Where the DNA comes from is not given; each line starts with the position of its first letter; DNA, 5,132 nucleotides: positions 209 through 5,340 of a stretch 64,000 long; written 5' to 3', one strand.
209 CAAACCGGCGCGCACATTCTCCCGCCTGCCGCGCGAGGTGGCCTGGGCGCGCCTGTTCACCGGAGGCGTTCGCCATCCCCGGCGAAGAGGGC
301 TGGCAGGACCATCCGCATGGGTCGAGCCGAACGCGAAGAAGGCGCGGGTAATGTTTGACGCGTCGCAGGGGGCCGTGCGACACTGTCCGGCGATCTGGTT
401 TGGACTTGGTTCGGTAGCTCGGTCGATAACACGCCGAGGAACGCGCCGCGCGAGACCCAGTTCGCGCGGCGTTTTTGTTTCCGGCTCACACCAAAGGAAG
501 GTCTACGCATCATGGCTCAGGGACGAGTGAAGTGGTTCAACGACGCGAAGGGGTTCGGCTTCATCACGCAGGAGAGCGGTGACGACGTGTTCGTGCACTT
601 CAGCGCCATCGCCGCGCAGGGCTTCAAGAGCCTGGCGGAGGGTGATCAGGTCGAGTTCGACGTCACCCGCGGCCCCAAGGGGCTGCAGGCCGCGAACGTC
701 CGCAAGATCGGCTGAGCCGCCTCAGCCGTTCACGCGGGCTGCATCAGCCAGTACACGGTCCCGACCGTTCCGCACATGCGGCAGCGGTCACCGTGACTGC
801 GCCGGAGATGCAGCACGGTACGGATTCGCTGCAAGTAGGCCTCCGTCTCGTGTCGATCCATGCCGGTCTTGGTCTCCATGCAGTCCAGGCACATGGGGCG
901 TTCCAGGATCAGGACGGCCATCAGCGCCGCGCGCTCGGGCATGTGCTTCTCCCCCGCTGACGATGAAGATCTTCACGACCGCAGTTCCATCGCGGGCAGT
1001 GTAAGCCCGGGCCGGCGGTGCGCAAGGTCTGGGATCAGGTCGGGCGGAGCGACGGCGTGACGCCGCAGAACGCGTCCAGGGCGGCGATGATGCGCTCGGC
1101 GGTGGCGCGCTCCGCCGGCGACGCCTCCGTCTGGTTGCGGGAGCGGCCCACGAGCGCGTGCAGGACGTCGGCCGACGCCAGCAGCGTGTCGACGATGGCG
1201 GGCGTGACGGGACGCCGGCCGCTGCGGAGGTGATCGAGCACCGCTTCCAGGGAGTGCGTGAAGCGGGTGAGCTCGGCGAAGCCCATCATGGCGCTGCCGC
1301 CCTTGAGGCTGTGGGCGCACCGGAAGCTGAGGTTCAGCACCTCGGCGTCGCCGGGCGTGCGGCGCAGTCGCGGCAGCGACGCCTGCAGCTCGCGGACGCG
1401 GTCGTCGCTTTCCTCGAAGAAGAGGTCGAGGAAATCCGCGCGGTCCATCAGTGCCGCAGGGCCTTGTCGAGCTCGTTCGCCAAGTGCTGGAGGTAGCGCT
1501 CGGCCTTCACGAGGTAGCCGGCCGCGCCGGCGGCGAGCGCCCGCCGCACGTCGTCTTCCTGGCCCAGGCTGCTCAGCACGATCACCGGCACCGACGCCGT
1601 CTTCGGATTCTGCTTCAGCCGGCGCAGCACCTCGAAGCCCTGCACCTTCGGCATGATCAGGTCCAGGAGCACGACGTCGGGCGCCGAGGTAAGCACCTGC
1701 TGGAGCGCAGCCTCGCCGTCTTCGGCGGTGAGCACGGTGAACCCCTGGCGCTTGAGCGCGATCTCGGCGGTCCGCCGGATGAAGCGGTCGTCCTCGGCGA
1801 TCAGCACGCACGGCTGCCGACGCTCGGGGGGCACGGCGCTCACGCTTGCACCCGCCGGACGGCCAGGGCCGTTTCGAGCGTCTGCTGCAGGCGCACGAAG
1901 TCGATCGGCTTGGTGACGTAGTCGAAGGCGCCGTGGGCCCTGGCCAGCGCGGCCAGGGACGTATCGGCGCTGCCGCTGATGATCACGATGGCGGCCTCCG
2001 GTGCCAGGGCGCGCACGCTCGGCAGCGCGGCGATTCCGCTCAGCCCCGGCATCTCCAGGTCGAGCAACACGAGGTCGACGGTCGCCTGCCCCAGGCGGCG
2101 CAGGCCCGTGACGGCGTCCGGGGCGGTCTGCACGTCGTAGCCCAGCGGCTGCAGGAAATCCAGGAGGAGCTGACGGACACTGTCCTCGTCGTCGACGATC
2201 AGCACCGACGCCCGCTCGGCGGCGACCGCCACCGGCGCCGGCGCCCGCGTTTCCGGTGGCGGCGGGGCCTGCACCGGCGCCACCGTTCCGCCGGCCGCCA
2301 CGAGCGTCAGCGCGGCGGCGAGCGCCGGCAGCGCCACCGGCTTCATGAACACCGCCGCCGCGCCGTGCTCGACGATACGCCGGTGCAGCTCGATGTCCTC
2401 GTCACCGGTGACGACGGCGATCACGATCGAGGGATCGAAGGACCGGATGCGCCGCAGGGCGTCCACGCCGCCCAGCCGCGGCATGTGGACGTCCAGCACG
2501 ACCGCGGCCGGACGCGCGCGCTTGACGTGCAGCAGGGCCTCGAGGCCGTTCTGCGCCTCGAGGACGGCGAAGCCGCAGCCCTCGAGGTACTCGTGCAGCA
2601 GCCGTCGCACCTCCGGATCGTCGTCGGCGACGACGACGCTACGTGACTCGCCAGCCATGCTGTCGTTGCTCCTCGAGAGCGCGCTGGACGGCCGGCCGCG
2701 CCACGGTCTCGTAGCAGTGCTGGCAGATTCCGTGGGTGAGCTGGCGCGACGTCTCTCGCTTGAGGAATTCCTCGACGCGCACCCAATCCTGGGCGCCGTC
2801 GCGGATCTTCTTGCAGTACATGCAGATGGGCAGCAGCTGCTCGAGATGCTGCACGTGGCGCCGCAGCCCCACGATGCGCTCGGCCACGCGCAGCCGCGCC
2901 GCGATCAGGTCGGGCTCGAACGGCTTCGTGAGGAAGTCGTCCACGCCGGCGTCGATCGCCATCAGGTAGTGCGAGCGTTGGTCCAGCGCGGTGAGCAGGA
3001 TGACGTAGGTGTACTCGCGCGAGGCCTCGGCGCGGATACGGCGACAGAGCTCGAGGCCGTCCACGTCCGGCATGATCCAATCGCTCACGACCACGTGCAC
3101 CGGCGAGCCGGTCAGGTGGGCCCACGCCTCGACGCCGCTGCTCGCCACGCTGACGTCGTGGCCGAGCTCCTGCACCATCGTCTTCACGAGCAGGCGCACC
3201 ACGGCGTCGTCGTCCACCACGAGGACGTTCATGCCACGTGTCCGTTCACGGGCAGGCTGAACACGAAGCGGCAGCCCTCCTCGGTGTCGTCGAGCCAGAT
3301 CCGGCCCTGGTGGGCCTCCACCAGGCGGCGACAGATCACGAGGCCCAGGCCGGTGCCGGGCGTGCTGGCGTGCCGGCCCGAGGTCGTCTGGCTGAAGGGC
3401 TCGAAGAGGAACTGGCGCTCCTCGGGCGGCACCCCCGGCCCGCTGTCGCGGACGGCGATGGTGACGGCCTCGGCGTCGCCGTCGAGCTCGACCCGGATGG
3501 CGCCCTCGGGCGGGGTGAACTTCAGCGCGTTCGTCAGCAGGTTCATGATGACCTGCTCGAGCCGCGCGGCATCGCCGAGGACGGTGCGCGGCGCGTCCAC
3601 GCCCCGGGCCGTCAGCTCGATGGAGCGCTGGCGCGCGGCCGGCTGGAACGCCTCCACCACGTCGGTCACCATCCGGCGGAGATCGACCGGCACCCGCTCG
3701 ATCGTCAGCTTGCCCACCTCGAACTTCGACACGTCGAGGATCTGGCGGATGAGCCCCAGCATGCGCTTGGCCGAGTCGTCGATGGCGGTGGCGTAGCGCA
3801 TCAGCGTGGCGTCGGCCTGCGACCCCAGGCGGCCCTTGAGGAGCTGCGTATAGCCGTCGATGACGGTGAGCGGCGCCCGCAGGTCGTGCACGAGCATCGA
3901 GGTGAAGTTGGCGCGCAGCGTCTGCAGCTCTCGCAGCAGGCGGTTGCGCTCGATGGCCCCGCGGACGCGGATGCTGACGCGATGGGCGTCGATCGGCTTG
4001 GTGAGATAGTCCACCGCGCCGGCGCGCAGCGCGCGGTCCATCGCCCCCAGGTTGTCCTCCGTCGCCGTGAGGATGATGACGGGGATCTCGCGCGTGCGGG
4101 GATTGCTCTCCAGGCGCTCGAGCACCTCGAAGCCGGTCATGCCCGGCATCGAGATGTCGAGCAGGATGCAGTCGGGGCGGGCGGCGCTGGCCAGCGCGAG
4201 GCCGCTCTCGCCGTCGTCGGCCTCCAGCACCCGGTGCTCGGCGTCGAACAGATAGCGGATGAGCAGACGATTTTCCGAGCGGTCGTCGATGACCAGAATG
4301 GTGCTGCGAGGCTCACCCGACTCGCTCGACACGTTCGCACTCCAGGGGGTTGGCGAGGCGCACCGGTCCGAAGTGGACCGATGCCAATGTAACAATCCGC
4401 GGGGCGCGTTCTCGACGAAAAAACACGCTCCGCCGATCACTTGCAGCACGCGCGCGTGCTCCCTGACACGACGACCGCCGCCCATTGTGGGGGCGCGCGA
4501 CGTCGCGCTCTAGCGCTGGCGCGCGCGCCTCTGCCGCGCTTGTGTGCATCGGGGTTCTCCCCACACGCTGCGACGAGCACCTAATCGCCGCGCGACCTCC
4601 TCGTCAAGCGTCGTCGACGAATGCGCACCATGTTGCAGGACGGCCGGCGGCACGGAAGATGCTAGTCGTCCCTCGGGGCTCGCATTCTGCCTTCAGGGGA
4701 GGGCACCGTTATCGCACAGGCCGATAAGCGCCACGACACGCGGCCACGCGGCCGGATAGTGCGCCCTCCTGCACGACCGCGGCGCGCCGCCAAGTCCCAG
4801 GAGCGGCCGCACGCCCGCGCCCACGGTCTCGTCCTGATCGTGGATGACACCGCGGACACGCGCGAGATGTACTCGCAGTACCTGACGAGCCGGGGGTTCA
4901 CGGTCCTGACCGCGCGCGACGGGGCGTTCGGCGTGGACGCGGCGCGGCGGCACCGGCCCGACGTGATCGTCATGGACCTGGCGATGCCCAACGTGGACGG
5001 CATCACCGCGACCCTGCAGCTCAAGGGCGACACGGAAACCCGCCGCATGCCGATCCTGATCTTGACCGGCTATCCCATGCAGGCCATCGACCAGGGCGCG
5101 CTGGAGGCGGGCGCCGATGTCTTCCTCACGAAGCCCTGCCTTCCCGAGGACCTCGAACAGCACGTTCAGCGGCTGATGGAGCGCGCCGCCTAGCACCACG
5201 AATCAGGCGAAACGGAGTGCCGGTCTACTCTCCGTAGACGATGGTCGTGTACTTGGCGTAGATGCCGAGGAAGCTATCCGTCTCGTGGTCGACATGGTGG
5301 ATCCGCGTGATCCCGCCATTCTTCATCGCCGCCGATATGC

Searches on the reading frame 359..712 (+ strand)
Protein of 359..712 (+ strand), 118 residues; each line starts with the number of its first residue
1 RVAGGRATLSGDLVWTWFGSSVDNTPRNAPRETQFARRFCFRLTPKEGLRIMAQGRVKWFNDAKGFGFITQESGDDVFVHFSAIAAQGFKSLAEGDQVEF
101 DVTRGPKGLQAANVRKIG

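Call 50: search_protein_families(library=pfam, proteins=[window:359-712:+], max_evalue=0.001)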
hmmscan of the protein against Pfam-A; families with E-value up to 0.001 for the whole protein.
window:359-712:+ (118 aa): 2 families
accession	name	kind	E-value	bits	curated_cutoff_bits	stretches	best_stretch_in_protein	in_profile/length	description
PF00313.28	CSD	-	4.2e-29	100.6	27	1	54-116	2-65/66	'Cold-shock' DNA-binding domain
PF08206.17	OB_RNB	-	0.00087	19.4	24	0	63-107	7-47/58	Ribonuclease B OB domain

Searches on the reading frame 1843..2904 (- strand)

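Call 50: search_protein_families(library=pfam, proteins=[window:1843-2904:-], max_evalue=0.001)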
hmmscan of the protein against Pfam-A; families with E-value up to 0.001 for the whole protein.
window:1843-2904:- (354 aa): 1 family
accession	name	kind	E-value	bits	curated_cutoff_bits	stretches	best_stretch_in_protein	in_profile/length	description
PF00072.30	Response_reg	-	1.5e-49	167.2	30.2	2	234-343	1-110/111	Response regulator receiver domain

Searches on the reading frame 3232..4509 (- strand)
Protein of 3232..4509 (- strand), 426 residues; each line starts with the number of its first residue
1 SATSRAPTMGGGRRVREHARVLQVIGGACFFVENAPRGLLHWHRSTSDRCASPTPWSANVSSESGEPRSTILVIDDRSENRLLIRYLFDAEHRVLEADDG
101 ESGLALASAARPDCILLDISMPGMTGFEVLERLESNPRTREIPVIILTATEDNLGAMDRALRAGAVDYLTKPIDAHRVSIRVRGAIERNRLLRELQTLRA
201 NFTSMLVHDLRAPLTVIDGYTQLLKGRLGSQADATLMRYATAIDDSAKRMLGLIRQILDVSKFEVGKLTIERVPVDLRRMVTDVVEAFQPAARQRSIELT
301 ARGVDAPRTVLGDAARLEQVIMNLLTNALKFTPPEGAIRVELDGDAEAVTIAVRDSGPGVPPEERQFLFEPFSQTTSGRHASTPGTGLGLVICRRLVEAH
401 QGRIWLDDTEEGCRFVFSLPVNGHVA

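Call 50: search_protein_families(library=pfam, proteins=[window:3232-4509:-], max_evalue=0.001)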
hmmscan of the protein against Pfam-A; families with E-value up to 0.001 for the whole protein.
window:3232-4509:- (426 aa): 4 families
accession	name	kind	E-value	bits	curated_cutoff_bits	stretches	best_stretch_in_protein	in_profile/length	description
PF02518.31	HATPase_c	-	1.3e-31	109.7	26.4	1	312-421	1-109/111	Histidine kinase-, DNA gyrase B-, and HSP90-like ATPase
PF00072.30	Response_reg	-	1.9e-25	89.7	30.2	1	71-179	1-107/111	Response regulator receiver domain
PF00512.31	HisKA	-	2.2e-14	53.7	26.9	1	199-264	2-64/66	His Kinase A (phospho-acceptor) domain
PF13581.12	HATPase_c_2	-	9e-08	32.6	27.4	1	316-400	31-112/127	Histidine kinase-like ATPase domain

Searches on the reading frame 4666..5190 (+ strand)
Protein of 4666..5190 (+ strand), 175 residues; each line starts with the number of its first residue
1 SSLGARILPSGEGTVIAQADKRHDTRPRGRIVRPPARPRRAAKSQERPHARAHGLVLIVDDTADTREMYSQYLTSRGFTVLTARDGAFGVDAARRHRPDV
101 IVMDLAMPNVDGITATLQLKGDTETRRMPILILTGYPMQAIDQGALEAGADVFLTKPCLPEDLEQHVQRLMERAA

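Call 50: search_protein_families(library=pfam, proteins=[window:4666-5190:+], max_evalue=0.001)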
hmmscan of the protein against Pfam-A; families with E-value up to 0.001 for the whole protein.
window:4666-5190:+ (175 aa): 1 family
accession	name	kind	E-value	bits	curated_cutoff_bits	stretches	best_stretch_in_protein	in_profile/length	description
PF00072.30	Response_reg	-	2.1e-25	89.5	30.2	1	56-168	1-111/111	Response regulator receiver domain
